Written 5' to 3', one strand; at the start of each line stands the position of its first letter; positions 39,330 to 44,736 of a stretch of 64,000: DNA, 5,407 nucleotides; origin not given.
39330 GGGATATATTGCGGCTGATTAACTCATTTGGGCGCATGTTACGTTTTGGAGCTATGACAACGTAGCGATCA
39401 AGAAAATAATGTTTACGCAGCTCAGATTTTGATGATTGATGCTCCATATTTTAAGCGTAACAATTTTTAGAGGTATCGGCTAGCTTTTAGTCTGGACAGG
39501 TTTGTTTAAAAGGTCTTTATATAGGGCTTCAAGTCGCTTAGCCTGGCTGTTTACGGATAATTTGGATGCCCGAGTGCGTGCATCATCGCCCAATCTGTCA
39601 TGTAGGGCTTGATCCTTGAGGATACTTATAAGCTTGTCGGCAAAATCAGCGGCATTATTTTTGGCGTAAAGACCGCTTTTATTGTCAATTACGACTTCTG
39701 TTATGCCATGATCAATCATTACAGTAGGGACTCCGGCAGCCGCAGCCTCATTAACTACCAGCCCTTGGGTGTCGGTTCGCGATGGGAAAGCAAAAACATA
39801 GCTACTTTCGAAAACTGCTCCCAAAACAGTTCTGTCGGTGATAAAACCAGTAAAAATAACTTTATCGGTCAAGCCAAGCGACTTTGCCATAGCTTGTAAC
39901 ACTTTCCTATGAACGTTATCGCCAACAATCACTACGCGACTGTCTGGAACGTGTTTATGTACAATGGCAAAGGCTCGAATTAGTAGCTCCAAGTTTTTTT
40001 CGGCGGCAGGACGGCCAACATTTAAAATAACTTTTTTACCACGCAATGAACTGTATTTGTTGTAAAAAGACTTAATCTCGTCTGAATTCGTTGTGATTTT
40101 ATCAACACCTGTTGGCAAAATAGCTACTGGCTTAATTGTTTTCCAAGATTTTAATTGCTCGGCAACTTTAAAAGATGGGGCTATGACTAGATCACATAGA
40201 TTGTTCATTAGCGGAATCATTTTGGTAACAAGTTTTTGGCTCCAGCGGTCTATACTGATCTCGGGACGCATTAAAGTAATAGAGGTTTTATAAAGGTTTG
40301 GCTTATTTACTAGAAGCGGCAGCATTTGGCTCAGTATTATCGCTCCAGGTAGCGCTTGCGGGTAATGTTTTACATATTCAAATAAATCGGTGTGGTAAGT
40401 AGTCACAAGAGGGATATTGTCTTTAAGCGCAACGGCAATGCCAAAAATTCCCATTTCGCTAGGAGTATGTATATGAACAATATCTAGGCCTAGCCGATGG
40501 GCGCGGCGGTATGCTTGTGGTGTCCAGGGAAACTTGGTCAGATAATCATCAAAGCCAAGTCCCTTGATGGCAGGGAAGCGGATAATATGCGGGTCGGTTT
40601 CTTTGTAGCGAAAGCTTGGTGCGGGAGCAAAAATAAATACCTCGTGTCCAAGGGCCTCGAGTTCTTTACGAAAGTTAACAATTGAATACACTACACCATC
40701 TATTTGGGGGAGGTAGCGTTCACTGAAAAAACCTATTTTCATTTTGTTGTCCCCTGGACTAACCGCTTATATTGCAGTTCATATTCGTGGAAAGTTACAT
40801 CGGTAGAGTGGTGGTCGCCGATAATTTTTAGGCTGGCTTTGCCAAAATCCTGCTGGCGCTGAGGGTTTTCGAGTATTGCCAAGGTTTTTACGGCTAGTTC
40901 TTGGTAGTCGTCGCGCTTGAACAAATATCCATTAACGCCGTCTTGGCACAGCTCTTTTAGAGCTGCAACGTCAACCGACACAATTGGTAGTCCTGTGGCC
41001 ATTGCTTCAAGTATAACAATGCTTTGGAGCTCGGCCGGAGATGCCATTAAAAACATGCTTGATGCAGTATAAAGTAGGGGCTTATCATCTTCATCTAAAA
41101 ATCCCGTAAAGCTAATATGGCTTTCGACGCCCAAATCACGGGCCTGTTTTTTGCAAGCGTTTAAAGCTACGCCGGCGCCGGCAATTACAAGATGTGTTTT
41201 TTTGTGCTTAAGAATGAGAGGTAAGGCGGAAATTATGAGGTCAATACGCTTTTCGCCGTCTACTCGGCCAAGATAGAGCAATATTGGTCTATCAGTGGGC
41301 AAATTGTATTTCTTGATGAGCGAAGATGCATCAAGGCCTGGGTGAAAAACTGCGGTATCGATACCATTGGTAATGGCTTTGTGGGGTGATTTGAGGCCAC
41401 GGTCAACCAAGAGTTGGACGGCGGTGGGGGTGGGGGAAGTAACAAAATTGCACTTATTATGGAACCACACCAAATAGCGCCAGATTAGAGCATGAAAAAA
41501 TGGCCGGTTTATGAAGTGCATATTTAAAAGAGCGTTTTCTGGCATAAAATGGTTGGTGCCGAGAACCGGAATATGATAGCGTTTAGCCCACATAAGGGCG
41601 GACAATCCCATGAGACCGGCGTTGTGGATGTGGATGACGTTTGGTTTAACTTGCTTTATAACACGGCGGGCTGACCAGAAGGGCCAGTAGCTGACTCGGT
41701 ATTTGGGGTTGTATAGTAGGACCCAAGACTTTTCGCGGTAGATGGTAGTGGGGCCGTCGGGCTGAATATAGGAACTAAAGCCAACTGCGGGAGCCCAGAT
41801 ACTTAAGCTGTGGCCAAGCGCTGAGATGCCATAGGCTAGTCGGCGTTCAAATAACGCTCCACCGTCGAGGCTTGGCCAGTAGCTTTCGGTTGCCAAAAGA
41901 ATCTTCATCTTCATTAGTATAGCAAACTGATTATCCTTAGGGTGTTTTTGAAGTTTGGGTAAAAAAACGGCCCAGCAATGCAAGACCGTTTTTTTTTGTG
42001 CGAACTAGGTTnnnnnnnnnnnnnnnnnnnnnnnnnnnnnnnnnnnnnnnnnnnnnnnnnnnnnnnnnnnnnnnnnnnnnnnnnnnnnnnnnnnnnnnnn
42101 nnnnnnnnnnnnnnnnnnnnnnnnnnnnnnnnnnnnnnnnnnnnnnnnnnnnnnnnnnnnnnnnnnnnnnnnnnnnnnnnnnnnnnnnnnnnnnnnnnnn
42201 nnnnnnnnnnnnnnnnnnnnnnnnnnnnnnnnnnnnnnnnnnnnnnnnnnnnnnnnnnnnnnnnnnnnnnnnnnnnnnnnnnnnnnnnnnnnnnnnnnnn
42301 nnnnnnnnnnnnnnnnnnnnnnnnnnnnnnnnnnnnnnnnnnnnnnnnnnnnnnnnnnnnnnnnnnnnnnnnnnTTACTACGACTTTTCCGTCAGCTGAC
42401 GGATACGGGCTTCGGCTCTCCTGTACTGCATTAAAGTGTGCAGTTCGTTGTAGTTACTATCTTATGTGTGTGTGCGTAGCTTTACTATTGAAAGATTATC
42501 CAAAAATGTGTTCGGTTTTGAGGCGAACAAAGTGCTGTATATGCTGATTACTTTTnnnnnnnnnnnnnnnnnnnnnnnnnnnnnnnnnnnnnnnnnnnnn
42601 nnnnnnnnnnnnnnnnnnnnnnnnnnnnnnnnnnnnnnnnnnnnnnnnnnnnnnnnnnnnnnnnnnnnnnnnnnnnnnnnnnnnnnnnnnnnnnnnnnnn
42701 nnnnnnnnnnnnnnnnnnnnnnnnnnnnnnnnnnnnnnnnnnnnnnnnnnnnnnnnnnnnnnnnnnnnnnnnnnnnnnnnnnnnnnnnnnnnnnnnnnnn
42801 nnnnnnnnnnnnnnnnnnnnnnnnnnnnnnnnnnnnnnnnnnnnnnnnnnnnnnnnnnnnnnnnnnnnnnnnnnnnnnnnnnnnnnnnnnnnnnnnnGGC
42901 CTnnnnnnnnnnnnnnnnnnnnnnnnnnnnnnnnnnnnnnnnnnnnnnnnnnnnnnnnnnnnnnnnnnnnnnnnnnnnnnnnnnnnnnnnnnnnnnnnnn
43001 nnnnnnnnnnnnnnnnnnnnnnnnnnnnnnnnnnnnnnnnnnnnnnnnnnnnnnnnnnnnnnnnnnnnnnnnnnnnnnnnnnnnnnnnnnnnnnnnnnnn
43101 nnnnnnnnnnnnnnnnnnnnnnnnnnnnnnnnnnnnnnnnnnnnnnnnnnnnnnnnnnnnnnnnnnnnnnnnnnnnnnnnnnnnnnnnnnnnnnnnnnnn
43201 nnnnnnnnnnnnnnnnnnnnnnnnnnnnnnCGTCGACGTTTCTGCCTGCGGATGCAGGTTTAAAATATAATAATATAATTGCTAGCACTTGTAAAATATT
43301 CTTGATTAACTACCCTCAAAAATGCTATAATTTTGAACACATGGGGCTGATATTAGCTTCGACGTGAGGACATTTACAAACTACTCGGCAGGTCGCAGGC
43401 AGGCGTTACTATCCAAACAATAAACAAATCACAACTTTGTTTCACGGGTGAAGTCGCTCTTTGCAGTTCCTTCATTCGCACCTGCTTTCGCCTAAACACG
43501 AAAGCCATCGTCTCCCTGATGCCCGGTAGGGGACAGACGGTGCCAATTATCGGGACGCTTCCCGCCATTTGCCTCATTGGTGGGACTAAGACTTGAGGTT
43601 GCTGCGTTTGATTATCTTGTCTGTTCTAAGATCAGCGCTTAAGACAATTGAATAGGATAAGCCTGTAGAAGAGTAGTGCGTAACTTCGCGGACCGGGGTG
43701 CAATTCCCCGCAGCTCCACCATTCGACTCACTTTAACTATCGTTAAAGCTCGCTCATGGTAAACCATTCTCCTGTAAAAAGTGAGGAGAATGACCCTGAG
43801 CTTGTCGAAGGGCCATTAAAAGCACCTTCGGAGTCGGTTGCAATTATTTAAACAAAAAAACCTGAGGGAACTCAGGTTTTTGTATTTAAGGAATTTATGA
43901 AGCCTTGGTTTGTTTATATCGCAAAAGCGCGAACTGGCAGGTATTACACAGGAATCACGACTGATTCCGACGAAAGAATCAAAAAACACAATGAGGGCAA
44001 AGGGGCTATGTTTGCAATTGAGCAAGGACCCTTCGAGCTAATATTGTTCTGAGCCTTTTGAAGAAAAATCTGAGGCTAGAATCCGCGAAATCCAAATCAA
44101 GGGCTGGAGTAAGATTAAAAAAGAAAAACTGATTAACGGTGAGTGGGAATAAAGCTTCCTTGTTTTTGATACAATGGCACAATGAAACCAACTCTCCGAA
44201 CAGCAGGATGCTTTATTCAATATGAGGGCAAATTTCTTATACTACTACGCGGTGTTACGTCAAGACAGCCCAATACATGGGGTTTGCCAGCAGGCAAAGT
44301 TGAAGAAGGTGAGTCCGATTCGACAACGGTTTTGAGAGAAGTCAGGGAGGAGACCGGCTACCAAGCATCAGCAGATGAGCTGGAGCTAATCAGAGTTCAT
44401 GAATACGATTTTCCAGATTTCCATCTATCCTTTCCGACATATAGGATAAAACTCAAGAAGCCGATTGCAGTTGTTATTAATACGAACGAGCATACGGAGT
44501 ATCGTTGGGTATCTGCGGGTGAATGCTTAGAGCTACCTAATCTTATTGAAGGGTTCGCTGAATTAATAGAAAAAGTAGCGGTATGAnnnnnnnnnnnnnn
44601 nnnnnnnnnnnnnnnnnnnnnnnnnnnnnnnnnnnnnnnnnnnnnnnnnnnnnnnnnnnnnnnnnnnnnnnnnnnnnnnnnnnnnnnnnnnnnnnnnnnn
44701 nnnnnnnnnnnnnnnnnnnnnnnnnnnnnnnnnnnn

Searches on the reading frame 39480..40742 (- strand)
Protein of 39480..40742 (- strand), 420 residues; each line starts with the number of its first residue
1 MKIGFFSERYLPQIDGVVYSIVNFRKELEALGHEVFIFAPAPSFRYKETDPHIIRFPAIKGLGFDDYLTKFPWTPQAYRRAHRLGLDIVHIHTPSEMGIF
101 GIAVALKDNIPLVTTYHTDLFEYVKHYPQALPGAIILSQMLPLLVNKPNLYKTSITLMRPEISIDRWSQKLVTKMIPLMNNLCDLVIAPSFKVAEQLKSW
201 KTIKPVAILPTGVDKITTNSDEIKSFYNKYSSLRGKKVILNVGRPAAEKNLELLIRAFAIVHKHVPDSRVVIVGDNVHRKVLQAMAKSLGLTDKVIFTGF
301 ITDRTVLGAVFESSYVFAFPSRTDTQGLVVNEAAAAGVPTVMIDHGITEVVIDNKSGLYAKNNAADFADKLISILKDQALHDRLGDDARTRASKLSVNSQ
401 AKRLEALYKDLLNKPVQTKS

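Call 93: search_protein_families(library=pfam, proteins=[window:39480-40742:-], max_evalue=0.001)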
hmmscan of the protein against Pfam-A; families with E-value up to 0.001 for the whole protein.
window:39480-40742:- (420 aa): 6 families
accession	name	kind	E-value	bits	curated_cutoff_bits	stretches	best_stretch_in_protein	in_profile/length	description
PF00534.26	Glycos_transf_1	-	9.6e-35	120.1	26.4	1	234-390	13-171/172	Glycosyl transferases group 1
PF13692.12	Glyco_trans_1_4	-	1.5e-30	106.8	27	1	237-377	2-142/142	Glycosyl transferases group 1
PF13439.12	Glyco_transf_4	-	2.7e-29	102.8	28.5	1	14-214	1-167/170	Glycosyltransferase Family 4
PF13579.12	Glyco_trans_4_4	-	2.6e-10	41.3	29.7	1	16-124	2-109/158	Glycosyl transferase 4-like domain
PF20706.3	GT4-conflict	-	4.8e-08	32.8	26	1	233-344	194-312/385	Family 4 Glycosyltransferase in conflict systems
PF13477.12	Glyco_trans_4_2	-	0.00032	21.3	23.4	1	78-122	67-113/139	Glycosyl transferase 4-like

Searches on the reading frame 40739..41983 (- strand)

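Call 93: search_protein_families(library=pfam, proteins=[window:40739-41983:-], max_evalue=0.001)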
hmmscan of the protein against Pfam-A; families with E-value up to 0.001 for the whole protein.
window:40739-41983:- (414 aa): 6 families
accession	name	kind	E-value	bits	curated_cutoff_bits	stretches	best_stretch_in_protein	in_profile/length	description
PF00534.26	Glycos_transf_1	-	2.9e-36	125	26.4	1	222-384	5-169/172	Glycosyl transferases group 1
PF13692.12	Glyco_trans_1_4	-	6.4e-32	111.2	27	1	232-373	1-142/142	Glycosyl transferases group 1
PF13439.12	Glyco_transf_4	-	4.3e-26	92.4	28.5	1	47-211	9-169/170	Glycosyltransferase Family 4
PF13579.12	Glyco_trans_4_4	-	3.1e-09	37.8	29.7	1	47-199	8-149/158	Glycosyl transferase 4-like domain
PF20706.3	GT4-conflict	-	1.8e-05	24.4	26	1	208-338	172-312/385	Family 4 Glycosyltransferase in conflict systems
PF13524.12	Glyco_trans_1_2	-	3e-05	24.4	25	1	264-395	16-136/144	Glycosyl transferase-like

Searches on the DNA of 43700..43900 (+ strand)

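Call 13: search_rna_families(source=window, start=43700, end=43900, threshold=evalue, max_evalue=10, show_alignments=4)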
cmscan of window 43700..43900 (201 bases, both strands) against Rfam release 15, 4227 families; matches with E-value up to 10: 24.
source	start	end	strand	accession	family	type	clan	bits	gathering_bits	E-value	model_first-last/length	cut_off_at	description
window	43820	43888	+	RF02064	STnc370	Gene; sRNA;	-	30.1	54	0.017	1-71/71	no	Enterobacterial sRNA STnc370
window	43853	43898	+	RF02433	SpF36_sRNA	Gene; sRNA;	-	26.7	48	0.044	1-51/51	no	Streptococcus sRNA SpF36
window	43854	43888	-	RF02083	OrzO-P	Gene; antitoxin;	-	21.8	60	0.16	41-76/76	no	OrzO-P RNA antitoxin family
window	43816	43887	+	RF02059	STnc50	Gene; sRNA;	-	20.5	55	0.26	1-84/84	no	Salmonella enterica sRNA STnc40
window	43841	43882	-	RF02433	SpF36_sRNA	Gene; sRNA;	-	18.4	48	3.3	1-51/51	no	Streptococcus sRNA SpF36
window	43844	43900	-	RF00557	L10_leader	Cis-reg; leader;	-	17.4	44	0.68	58-138/138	5'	Ribosomal protein L10 leader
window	43772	43887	+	RF02449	ncr1015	Gene; sRNA;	-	17.1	60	4.3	1-121/121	no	Bacillus sRNA ncr1015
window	43849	43888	-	RF03940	MIR9563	Gene; miRNA;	-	16.5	90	1.1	1-127/127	no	MIR9563 microRNA precursor family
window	43843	43900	-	RF02362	Yfr10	Gene; sRNA;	-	16.1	43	4.9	17-78/78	5'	Cyanobacterial functional RNA 10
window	43771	43817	+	RF03545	Flavi_ISFV_CRE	Cis-reg;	-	15.9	41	3.7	1-89/89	no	Insect-specific Flavivirus 3' UTR cis-acting replication element (CRE)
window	43843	43886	+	RF02386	sau-19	Gene; sRNA;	-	15.7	80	2.9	1-75/75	no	Staphylococcus sRNA sau-19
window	43815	43892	-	RF01770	rimP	Cis-reg; leader;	-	15.6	47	3.1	23-102/102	no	Gammaprotebacteria rimP leader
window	43852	43900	-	RF01808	MicX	Gene; sRNA;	-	14.8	75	0.34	144-194/194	5'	MicX Vibrio cholerae sRNA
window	43841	43882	+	RF02703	AsxR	Gene; sRNA;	-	14.5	63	9.6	1-53/53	no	Anti stx2 sRNA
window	43850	43888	-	RF04157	MIR9486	Gene; miRNA;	-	14.4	100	2.3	1-119/119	no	MIR9486 microRNA precursor family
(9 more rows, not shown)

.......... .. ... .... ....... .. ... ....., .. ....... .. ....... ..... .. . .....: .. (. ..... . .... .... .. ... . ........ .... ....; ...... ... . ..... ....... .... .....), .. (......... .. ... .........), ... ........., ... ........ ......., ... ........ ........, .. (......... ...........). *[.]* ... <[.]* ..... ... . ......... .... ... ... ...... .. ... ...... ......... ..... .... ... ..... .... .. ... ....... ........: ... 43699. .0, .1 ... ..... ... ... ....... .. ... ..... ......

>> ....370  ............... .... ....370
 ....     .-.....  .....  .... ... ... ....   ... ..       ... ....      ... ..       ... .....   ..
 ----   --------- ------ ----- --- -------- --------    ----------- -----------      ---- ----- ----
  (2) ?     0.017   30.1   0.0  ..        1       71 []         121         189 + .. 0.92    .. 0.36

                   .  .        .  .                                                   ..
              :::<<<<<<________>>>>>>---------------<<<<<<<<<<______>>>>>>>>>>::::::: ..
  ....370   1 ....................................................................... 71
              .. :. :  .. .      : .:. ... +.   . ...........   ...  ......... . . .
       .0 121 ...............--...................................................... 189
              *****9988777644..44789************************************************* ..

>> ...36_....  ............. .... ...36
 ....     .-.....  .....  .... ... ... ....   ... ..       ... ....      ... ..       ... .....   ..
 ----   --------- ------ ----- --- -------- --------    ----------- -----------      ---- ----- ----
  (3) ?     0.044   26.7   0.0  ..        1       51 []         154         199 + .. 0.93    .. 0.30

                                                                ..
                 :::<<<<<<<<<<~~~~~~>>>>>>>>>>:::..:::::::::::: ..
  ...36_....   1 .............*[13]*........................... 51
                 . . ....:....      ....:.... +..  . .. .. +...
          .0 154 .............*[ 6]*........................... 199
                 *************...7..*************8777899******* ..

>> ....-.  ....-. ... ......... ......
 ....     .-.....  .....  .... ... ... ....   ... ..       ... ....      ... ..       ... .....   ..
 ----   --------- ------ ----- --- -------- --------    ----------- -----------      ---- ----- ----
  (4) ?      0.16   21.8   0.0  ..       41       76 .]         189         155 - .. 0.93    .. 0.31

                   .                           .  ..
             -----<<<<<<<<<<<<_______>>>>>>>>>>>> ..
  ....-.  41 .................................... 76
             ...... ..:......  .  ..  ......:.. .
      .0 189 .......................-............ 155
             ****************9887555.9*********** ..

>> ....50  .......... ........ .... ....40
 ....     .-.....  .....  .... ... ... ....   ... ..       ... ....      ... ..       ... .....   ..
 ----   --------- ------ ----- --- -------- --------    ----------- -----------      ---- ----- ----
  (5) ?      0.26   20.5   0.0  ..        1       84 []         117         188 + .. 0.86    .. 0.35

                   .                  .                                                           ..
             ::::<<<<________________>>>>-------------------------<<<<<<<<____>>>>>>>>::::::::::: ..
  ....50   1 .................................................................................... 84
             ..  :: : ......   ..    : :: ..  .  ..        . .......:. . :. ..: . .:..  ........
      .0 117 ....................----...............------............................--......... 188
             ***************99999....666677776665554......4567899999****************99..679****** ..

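Call 100: search_dna_similar(query=window:43700-43830:+, collection=phages, mode=distant, max_evalue=0.001, max_rows=10)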
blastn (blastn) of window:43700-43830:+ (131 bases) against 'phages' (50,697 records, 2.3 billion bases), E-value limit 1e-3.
No match.

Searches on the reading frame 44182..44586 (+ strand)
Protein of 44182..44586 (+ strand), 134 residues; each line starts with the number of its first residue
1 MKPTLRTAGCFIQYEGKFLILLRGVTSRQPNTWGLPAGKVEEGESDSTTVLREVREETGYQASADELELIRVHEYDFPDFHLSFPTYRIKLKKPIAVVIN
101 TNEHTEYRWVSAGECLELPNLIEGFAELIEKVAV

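Call 65: search_protein_families(library=pfam, proteins=[window:44182-44586:+], max_evalue=0.001)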
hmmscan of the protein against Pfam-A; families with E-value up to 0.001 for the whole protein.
window:44182-44586:+ (134 aa): 2 families
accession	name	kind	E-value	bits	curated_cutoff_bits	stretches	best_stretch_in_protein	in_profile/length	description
PF00293.34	NUDIX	-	2.4e-17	63.6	21.1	1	6-123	4-125/134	NUDIX domain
PF14815.12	NUDIX_4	-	4e-09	36.7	35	1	10-118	4-103/113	NUDIX domain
